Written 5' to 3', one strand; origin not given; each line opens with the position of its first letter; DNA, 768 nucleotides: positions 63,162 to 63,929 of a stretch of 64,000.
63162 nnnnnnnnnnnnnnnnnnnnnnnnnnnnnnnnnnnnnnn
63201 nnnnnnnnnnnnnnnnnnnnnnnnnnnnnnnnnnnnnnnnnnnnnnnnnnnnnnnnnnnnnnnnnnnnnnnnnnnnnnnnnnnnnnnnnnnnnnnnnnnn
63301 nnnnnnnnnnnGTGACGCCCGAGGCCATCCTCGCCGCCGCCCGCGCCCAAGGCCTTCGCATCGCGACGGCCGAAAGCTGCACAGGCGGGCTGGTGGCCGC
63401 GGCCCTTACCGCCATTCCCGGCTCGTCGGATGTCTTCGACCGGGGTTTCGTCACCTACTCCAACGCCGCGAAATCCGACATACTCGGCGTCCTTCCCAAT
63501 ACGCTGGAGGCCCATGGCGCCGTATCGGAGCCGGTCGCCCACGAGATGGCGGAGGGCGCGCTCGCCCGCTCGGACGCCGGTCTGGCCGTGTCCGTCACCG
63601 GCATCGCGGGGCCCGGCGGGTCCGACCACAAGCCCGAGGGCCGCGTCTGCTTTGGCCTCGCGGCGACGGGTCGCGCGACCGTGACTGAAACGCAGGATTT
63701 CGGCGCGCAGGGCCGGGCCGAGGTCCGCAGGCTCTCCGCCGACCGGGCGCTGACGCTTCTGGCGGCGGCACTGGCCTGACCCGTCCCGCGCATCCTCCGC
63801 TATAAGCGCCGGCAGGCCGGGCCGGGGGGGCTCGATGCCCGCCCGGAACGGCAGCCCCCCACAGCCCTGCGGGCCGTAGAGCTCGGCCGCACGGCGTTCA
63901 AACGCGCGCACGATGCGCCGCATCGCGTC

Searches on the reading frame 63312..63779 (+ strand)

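Call 57: search_protein_families(library=pfam, proteins=[window:63312-63779:+], max_evalue=0.0001)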
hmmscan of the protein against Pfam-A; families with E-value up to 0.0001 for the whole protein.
window:63312-63779:+ (155 aa): 1 family
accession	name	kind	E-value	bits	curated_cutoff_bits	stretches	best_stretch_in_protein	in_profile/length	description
PF02464.23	CinA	-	3e-52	176.8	23.5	1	4-153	6-154/155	Competence-damaged protein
